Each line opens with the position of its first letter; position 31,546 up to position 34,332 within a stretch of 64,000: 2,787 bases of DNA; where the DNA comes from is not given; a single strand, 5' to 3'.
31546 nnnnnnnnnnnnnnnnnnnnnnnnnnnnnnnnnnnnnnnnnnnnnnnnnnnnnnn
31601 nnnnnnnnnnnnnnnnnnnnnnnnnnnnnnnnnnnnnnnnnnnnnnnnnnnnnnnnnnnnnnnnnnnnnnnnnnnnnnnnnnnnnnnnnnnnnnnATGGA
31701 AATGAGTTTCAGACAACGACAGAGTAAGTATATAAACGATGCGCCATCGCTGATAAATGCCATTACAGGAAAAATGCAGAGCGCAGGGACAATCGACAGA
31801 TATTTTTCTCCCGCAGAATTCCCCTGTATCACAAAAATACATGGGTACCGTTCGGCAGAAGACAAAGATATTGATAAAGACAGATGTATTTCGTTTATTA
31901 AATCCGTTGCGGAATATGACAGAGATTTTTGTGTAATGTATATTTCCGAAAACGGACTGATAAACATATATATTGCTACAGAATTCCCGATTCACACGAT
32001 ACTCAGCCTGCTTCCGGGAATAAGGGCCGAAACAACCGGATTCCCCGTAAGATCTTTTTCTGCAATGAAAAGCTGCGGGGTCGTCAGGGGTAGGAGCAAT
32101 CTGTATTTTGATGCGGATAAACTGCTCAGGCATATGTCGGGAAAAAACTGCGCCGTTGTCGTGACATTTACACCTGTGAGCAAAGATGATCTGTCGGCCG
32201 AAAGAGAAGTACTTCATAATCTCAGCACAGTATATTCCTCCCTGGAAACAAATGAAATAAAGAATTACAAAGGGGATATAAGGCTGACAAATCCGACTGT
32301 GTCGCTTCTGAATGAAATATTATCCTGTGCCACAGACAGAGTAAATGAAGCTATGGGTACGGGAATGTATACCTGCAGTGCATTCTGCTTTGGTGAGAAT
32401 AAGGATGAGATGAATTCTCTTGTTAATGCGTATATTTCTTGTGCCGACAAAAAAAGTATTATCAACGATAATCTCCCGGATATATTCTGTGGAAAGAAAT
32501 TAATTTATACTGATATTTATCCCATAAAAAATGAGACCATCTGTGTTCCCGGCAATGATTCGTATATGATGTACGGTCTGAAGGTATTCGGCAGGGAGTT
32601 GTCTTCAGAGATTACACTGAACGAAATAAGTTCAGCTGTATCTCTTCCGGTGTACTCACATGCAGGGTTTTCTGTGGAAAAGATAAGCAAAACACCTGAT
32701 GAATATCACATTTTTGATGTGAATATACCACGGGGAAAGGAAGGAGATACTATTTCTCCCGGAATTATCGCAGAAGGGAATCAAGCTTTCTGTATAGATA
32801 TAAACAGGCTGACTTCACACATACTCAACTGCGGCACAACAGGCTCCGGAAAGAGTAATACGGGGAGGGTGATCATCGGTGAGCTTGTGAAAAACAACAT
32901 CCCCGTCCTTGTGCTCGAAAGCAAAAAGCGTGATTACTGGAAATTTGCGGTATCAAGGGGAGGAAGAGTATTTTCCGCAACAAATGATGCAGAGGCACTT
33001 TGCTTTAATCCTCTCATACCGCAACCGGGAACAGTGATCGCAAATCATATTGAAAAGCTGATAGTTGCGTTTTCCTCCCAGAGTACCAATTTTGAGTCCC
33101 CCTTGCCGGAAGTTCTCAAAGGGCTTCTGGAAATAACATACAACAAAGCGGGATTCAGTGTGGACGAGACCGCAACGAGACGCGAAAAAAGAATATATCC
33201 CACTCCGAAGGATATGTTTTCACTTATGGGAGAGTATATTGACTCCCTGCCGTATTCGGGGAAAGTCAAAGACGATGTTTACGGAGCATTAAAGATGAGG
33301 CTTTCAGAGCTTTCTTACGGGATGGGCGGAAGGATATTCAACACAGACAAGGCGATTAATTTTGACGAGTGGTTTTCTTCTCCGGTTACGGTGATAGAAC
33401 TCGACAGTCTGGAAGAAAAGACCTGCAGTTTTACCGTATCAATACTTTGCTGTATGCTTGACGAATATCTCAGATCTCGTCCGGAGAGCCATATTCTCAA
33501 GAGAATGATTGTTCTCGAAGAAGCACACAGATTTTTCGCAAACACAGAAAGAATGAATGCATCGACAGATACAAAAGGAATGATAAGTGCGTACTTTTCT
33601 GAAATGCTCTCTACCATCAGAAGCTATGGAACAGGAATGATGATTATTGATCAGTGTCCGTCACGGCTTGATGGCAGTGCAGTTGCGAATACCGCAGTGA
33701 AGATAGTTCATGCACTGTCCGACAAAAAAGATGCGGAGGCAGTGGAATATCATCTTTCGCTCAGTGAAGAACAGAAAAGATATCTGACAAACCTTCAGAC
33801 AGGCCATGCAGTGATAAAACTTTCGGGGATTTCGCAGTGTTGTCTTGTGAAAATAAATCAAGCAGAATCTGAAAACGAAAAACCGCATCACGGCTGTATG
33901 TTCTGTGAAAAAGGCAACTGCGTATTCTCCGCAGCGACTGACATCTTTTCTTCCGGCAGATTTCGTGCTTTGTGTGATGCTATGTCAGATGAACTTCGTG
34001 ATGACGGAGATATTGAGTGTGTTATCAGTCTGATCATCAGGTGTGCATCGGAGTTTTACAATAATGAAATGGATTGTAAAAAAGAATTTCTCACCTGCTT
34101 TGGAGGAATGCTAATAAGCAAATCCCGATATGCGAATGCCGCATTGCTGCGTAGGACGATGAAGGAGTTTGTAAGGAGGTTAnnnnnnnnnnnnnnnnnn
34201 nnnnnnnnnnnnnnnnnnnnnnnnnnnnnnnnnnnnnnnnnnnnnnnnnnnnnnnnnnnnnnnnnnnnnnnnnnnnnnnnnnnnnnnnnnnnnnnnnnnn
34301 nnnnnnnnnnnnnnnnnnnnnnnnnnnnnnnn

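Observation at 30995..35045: Three-gene operon: membrane protein, HerA/FtsK-like ATPase and ART-like protein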

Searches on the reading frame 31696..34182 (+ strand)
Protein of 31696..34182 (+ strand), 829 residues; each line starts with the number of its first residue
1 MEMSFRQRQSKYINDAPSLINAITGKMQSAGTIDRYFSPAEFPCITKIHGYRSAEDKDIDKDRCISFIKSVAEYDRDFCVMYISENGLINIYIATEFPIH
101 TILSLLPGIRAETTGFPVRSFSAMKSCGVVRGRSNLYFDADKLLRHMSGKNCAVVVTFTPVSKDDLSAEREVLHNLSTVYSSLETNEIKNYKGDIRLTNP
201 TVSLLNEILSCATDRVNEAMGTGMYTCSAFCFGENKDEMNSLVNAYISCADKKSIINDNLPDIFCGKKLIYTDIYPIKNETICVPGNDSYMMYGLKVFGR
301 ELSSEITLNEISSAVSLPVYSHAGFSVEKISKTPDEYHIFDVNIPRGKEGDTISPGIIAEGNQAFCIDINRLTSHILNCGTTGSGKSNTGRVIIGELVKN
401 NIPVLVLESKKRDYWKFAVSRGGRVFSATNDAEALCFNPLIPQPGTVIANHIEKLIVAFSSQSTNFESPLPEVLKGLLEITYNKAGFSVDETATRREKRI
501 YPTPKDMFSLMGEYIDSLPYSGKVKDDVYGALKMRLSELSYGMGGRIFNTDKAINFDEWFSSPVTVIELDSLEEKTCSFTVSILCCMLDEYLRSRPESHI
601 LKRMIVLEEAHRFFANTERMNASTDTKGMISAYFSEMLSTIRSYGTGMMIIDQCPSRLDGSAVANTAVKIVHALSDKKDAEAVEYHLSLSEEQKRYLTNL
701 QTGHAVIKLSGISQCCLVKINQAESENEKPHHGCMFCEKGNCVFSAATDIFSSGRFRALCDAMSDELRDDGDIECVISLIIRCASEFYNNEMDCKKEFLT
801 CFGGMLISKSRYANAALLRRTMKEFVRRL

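Call 3: search_protein_families(library=pfam, proteins=[window:31696-34182:+], max_evalue=0.1)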
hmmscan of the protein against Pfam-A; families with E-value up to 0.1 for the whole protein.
window:31696-34182:+ (829 aa): 4 families
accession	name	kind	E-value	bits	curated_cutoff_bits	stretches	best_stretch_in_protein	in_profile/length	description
PF01935.23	DUF87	-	5.6e-13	49.9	23.2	1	360-585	9-217/220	Helicase HerA, central domain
PF01580.24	FtsK_SpoIIIE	-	0.00037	20.4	24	1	362-401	28-67/221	FtsK/SpoIIIE family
PF19044.6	P-loop_TraG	-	0.0011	18.2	25.8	1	376-694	32-339/413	TraG P-loop domain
PF05872.18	HerA_C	-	0.012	14.7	22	0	587-707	240-361/502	Helicase HerA-like C-terminal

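Call 4: search_protein_families(library=padloc, proteins=[window:31696-34182:+], max_evalue=0.1)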
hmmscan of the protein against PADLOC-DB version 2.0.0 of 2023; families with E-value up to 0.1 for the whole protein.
window:31696-34182:+ (829 aa): 13 families
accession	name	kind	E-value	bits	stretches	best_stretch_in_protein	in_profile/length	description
PDLC04140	mad8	-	2.4e-15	54.8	1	372-720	26-299/314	mads_8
PDLC04105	HerA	-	1.3e-11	41.8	2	561-707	378-522/576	-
PDLC02185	HerA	-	3.4e-10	37.3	1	563-725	407-566/585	-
PDLC04102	HerA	-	3.6e-10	36.8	1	562-726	465-625/654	-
PDLC01055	HerA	-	4.9e-10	36.8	2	342-406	127-190/532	Type III coevolved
PDLC04098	HerA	-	4.5e-09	33.4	1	559-684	481-609/686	-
PDLC04106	HerA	-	9.7e-09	32.3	1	564-725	471-633/667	-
PDLC04097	HerA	-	1.1e-08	32.2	2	558-731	429-601/618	-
PDLC04100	HerA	-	1.2e-08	32.1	1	564-725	402-560/580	-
PDLC04103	HerA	-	5.5e-08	29.6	1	604-726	443-562/579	-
PDLC02188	HerA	-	9.3e-05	19.4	1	555-726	370-548/578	-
PDLC02684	DndH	-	0.005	12.3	1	374-615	1368-1611/1715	DndH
PDLC04104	HerA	-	0.021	11.6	1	605-707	223-323/379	-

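Call 5: search_protein_families(library=ncbifam, proteins=[window:31696-34182:+], max_evalue=0.1)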
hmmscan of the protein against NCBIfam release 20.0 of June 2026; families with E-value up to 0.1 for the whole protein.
window:31696-34182:+ (829 aa): 10 families
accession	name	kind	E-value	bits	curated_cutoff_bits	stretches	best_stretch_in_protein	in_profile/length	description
NF053655.1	CedD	equivalog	9.2e-27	93.9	600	2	525-721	342-526/527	DNA-translocating ATPase CedD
NF033849.1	ser_rich_anae_1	subfamily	4.2e-22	77.4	650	1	503-710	912-1131/1163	serine-rich protein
NF045975.1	VirB4_plasma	equivalog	1.9e-12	45.7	590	1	370-726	512-891/894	Mbov_0397 family ICE element conjugal transfer ATPase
NF040937.1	HerA_Thermprot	equivalog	5.4e-11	41.6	800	2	563-723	308-464/487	DNA double-strand break repair helicase HerA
NF040819.1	helicase_HerA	equivalog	1.3e-09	37.2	970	1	604-723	405-517/561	DNA double-strand break repair helicase HerA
NF042943.1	HerA_antiphage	equivalog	4.6e-08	32.1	800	1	563-726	395-555/566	anti-phage-associated helicase HerA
NF042944.1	HerA_antiphage_2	equivalog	5.9e-05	22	850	1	556-726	371-548/576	anti-phage-associated helicase HerA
NF045971.1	conju_CD1110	equivalog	0.00094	17.6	325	1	631-710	645-728/752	VirB4-like conjugal transfer ATPase, CD1110 family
TIGR02746.1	TraC-F-type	equivalog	0.0014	16.6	567.05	1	376-620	433-659/800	type IV secretion system protein TraC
TIGR03743.1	SXT_TraD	subfamily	0.022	13.2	366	1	362-418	164-220/636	conjugative transfer system coupling protein TraD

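Call 7: find_homologous_proteins(query=window:31696-34182:+)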
Query window:31696-34182:+ (829 aa): 21 proteins with E <= 0.001 among 8000 candidates.
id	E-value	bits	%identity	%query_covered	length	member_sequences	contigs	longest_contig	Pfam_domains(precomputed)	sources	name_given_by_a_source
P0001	0.0e+0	1894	100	100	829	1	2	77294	PF01935.24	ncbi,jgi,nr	ncbi:MAG: ATP-binding protein [Anaerofustis stercorihominis]|nr:ATP-binding protein [Anaerofustis st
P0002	6.1e-41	158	32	52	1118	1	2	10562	PF10412.16,PF01935.24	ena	-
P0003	6.7e-41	158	32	52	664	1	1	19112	PF10412.16,PF00437.27,PF01935.24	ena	-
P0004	1.5e-40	157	32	52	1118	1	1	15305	PF10412.16,PF01935.24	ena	-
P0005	1.6e-40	157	32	52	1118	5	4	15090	PF10412.16,PF01935.24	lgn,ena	-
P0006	3.6e-40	156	28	60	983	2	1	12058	PF01935.24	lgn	-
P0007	5.0e-40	155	30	58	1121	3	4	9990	PF10412.16,PF01935.24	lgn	-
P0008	7.3e-40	155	32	52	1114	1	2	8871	PF10412.16,PF01935.24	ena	-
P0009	1.1e-39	154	32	52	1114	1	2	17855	PF10412.16,PF01935.24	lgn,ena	-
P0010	1.5e-39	154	32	52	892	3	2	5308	PF10412.16,PF01935.24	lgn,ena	-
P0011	1.5e-39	154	27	58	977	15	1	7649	-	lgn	-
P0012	8.9e-37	145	26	60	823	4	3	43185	PF01935.24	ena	-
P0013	7.4e-31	125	25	70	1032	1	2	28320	PF10412.16,PF01935.24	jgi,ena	-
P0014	1.3e-28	118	27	43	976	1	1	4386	PF27615.1,PF19044.7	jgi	-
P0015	1.7e-28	117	23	61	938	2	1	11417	-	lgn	-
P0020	1.8e-26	111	24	39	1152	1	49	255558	PF13401.13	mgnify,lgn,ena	mgnify:FL=1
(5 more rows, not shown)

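Call 9: find_encoding_contigs(protein=P0012, flank=8000, max_places=3)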
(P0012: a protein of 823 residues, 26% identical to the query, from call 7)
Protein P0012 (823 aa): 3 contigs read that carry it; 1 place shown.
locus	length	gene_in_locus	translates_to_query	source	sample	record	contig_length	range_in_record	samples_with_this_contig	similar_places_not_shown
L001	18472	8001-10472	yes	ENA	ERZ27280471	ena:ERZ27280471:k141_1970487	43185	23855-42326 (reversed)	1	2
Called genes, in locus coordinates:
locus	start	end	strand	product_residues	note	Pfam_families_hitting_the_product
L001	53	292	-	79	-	-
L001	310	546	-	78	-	-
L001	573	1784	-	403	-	PF04286:DUF445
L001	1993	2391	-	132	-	-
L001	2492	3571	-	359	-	PF13280:WYL, PF25583:WCX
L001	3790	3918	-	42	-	-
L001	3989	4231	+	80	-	-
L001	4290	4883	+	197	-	-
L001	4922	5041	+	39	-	-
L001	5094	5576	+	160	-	-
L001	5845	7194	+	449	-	-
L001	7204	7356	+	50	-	-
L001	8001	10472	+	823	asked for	PF01935:DUF87 (weak)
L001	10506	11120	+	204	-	-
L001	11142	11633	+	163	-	-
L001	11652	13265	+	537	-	PF00350:Dynamin_N, PF01926:MMR_HSR1 (faint)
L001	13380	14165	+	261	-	-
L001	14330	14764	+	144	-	-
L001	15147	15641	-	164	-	PF00258:Flavodoxin_1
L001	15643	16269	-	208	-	PF12672:DUF3793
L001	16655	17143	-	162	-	-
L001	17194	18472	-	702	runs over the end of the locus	PF00403:HMA, PF00122:E1-E2_ATPase, PF00702:Hydrolase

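Call 10: find_encoding_contigs(protein=P0003, flank=8000, max_places=3)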
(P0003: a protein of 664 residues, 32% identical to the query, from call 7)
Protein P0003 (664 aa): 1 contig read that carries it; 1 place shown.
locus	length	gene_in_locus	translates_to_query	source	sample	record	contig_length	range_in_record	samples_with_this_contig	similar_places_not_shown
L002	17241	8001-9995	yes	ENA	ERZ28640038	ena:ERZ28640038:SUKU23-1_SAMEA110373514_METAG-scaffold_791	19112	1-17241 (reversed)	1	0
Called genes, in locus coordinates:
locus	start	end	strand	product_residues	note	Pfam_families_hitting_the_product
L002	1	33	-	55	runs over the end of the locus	-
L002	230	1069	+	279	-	PF12784:PDDEXK_2, PF02796:HTH_7 (faint)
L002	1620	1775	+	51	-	-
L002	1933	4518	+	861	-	-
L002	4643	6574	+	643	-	PF08238:Sel1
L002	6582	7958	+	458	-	-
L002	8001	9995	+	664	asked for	PF00437:T2SSE (faint), PF01935:DUF87, PF10412:TrwB_AAD_bind (faint)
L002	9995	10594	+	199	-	PF14411:LHH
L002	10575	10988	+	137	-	PF14567:SUKH_5, PF09346:SMI1_KNR4, PF14568:SUKH_6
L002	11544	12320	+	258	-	PF00142:Fer4_NifH, PF00448:SRP54 (faint), PF01656:CbiA, PF02374:ArsA_ATPase, PF06564:CBP_BcsQ, PF09140:MipZ (weak), PF10609:ParA, PF13614:AAA_31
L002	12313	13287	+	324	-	PF02195:ParB_N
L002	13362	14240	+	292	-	PF02498:Bro-N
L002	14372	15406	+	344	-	PF06970:RepA_N, PF19481:DUF6017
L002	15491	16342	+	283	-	PF01695:IstB_IS21, PF00308:Bac_DnaA (weak), PF00004:AAA (weak)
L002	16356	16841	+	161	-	PF12687:DUF3801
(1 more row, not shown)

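Call 11: find_encoding_contigs(protein=P0006, flank=8000, max_places=3)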
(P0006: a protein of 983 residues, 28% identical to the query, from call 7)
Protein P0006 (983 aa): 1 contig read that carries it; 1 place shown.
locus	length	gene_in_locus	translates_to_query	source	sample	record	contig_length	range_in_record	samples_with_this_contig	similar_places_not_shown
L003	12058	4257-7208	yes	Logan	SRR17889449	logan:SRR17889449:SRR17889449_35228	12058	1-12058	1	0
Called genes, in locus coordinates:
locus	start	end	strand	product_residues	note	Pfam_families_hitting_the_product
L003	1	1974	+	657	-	?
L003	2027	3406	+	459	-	-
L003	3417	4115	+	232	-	PF01618:MotA_ExbB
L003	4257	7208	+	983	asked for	PF01935:DUF87 (weak)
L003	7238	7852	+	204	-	-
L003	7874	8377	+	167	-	-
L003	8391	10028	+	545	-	PF13240:Zn_Ribbon_1 (faint), PF00350:Dynamin_N, PF01926:MMR_HSR1 (faint)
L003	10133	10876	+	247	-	-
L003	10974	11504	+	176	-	-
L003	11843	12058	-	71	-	?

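Call 12: find_encoding_contigs(protein=P0013, flank=8000, max_places=3)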
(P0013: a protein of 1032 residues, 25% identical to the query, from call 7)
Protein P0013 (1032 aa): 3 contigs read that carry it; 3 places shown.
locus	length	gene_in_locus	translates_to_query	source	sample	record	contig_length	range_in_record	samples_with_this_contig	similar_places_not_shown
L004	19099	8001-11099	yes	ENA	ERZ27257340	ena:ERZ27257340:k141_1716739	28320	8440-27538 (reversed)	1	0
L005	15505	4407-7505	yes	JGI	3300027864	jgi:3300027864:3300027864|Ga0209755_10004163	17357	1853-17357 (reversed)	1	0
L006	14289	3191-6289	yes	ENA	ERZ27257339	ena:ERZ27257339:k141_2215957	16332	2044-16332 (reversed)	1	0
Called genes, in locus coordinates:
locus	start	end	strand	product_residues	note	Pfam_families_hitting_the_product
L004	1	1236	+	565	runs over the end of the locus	-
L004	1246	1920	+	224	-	-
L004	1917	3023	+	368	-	PF00004:AAA, PF17866:AAA_lid_6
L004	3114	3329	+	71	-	-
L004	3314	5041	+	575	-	PF13306:LRR_5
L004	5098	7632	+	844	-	PF00350:Dynamin_N, PF01926:MMR_HSR1 (faint)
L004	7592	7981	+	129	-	-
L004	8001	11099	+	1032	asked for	PF01935:DUF87, PF10412:TrwB_AAD_bind (weak)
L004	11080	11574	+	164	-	-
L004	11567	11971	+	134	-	-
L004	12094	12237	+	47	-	-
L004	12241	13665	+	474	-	PF23598:LRR_14 (weak), PF23952:LRR_EndoS (faint), PF23598:LRR_14, PF13855:LRR_8, PF23598:LRR_14, PF13855:LRR_8, PF23598:LRR_14, PF12799:LRR_4 (weak), +3 more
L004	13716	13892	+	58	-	-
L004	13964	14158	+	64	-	-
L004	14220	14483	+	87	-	-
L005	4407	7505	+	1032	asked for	PF01935:DUF87, PF10412:TrwB_AAD_bind (weak)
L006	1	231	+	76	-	?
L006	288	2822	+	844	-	PF00350:Dynamin_N, PF01926:MMR_HSR1 (faint)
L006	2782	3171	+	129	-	-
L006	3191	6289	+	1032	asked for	PF01935:DUF87, PF10412:TrwB_AAD_bind (weak)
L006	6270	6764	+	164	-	-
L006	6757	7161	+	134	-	-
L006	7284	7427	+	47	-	-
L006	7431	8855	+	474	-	PF23598:LRR_14 (weak), PF23952:LRR_EndoS (faint), PF23598:LRR_14, PF13855:LRR_8, PF23598:LRR_14, PF13855:LRR_8, PF23598:LRR_14, PF12799:LRR_4 (weak), +3 more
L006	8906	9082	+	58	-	-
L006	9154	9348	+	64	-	-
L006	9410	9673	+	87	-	-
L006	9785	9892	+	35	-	-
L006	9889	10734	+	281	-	-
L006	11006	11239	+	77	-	-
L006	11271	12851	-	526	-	-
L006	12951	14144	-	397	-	-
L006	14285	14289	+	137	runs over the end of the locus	PF00436:SSB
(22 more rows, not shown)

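Call 17: find_encoding_contigs(protein=P0005, flank=8000, max_places=4)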
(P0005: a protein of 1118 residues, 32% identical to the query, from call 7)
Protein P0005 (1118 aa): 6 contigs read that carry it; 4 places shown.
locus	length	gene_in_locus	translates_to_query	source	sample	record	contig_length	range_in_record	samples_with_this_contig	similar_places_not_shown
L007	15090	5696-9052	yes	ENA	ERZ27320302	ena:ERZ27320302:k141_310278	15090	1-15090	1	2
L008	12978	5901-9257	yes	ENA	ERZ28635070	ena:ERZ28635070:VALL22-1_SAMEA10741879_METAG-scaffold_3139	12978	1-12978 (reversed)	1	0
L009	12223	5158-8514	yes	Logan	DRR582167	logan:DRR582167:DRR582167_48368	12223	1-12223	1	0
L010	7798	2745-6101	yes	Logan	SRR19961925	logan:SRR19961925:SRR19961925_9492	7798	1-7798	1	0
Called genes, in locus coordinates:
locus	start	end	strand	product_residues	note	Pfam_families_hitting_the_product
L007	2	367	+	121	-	?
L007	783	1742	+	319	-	PF13280:WYL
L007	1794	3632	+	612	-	PF08238:Sel1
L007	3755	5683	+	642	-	PF08238:Sel1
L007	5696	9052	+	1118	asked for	PF10412:TrwB_AAD_bind (faint), PF01935:DUF87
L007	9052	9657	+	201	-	PF14411:LHH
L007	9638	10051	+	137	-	PF14567:SUKH_5, PF09346:SMI1_KNR4, PF14568:SUKH_6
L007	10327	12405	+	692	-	PF07693:KAP_NTPase, PF13401:AAA_22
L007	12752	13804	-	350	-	PF13701:DDE_Tnp_1_4, PF01609:DDE_Tnp_1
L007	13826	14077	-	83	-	PF13701:DDE_Tnp_1_4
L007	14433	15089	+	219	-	?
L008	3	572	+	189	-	?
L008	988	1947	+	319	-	PF13280:WYL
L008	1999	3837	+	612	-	PF08238:Sel1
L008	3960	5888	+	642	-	PF08238:Sel1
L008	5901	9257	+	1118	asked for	PF10412:TrwB_AAD_bind (faint), PF01935:DUF87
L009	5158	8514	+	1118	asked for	PF10412:TrwB_AAD_bind (faint), PF01935:DUF87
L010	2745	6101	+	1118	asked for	PF10412:TrwB_AAD_bind (faint), PF01935:DUF87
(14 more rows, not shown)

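Call 18: find_encoding_contigs(protein=P0020, flank=8000, max_places=2)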
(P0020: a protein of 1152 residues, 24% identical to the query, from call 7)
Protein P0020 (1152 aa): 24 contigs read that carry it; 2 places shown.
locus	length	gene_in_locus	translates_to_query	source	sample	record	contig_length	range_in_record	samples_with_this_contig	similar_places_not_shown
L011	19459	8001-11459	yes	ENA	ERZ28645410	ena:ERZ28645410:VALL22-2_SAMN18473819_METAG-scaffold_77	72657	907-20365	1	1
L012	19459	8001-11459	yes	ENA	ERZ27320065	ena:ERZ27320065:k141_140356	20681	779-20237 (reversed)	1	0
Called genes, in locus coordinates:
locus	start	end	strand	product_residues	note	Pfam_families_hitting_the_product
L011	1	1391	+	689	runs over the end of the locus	PF01138:RNase_PH, PF03725:RNase_PH_C, PF03726:PNPase, PF01138:RNase_PH, PF03725:RNase_PH_C (weak), PF00013:KH_1, PF00575:S1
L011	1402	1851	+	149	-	PF22769:DCD (weak), PF00692:dUTPase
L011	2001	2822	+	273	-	-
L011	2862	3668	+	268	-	-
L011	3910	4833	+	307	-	-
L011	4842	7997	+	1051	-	-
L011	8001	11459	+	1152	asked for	PF13401:AAA_22 (faint)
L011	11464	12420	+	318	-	-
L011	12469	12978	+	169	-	-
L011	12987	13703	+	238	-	-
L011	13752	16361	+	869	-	-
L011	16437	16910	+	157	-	-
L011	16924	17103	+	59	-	-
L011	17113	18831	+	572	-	PF08378:NERD, PF13245:AAA_19 (weak), PF13401:AAA_22 (faint), PF13538:UvrD_C_2 (weak)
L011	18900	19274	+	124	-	-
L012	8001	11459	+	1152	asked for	PF13401:AAA_22 (faint)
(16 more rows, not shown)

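Call 19: search_solved_structures(query=window:31696-34182:+, max_evalue=0.01)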
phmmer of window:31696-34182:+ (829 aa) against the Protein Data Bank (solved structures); distinct sequences matched with E-value up to 0.01: 8.
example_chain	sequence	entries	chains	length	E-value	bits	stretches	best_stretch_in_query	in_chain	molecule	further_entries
4d2i_A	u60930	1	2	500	2.8e-07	32.2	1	563-724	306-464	HERA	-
9x1l_A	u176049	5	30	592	8e-07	30.6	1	588-721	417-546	DNA helicase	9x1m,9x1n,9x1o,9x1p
8wiv_A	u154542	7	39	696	8.9e-05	23.9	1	539-707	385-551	Helicase HerA central domain-containing protein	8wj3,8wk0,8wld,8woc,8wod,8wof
8yho_A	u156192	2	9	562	0.00011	23.6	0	348-399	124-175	DUF87 domain-containing protein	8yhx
8j4u_M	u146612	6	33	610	0.00096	20.5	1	564-729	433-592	Nucleoside triphosphate hydrolase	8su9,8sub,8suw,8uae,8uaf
6o1w_A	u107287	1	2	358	0.0081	17.4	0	360-437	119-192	DNA translocase coupling protein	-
6o1x_A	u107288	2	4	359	0.0082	17.4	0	360-437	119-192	DNA translocase coupling protein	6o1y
6o1z_A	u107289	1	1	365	0.0086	17.3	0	360-437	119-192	DNA translocase coupling protein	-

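Call 21: search_protein_families(library=phrogs, proteins=[window:31696-34182:+], max_evalue=0.1)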
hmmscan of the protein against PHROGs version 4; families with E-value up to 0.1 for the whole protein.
window:31696-34182:+ (829 aa): 3 families
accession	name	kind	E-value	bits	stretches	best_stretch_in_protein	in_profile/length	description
phrog_7035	-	unknown function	5.6e-16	59.1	2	562-726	448-611/969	-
phrog_2666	-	head and packaging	8.9e-10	38.8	2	625-732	435-542/555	terminase large subunit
phrog_1358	-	moron, auxiliary metabolic gene and host takeover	0.059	11.8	1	360-401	591-631/1382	FtsK/SpoIIIE-like protein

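Call 34: find_related_loci(query=A3, collection=genome_contigs, flank=8000)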
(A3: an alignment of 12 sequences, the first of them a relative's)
Query A3 (829 aa) in genome_contigs; peptide patterns used: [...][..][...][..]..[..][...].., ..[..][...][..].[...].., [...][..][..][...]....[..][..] (x = any residue, [..] = any of these).
599 stretches matched a pattern (row limit reached: there are more); 564 encode a relative of the query (tblastn E <= 1e-3); the best 80 are kept; 80 distinct loci.
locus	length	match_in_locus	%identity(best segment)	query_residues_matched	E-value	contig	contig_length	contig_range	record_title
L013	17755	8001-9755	26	141-731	4e-53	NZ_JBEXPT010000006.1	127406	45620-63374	Streptomyces sp. NPDC006450 NPDC006450_7_B1.ctg-0006, whole genome shotgun sequence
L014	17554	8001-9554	27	194-720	2e-51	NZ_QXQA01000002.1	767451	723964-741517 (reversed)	Paenibacillus nanensis strain DSM 22867 NODE_2_length_767451_cov_26.5334, whole genome shotgun sequence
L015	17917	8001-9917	27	92-720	1e-50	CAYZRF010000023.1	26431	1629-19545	MAG TPA_asm: uncultured Nitrososphaerota archaeon isolate SRP338002_co1_223 genome assembly, contig: NODE_1676_length_26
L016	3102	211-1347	29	351-720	4e-51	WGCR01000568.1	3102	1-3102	MAG: Anaerolineae bacterium isolate S145_12 k151_47087, whole genome shotgun sequence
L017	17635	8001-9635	28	201-725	3e-49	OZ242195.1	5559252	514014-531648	MAG: Candidatus Latescibacterota bacterium isolate a57e98d2-c2a9-4833-8eaa-f85fbefd33d8 genome assembly, chromosome: 1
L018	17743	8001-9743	26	134-714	3e-49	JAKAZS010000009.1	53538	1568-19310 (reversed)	MAG: bacterium isolate ZJ1.bin59 NODE_653_length_53538_cov_2.265245, whole genome shotgun sequence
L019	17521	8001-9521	27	205-720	3e-49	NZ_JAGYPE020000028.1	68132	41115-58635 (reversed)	Neobacillus citreus strain FJAT-50051 scaffold28, whole genome shotgun sequence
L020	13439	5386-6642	29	312-727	6e-49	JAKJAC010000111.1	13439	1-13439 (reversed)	MAG: Chloroflexota bacterium isolate UR.bin201 NODE_111_length_13439_cov_2.671232, whole genome shotgun sequence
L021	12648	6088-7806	27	138-707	2e-49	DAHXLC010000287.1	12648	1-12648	MAG TPA_asm: Candidatus Melainabacteria bacterium isolate clean1587 k141_654685, whole genome shotgun sequence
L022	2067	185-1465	30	308-720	3e-50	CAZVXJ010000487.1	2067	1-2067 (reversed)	MAG TPA_asm: uncultured Alphaproteobacteria bacterium isolate SRP173033_co3_141 genome assembly, contig: NODE_107298_len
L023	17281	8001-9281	30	311-720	1e-48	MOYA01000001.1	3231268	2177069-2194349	MAG: Candidatus Obscuribacter phosphatis isolate EBPR_351 scaffold1, whole genome shotgun sequence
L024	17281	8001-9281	30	311-720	1e-48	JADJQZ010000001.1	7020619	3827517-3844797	MAG: Candidatus Obscuribacter sp. isolate Fred_18-Q3-R57-64_MAXAC.356 tig00000077-10-70086850, whole genome shotgun sequ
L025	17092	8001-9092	32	365-730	3e-48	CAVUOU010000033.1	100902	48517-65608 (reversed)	MAG: uncultured Actinomycetota bacterium isolate MFD06092.bin.2.63 genome assembly, contig: contig_73845, whole genome s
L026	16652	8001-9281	30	311-720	2e-48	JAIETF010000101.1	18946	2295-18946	MAG: Candidatus Obscuribacterales bacterium isolate time.spades.CONCOCT.1kb_020 c_000000000255, whole genome shotgun seq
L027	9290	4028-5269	29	311-707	2e-48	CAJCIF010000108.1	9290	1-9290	Actinobacteria bacterium isolate BOG_genome_mining.164_sub genome assembly, contig: k141_8617110, whole genome shotgun s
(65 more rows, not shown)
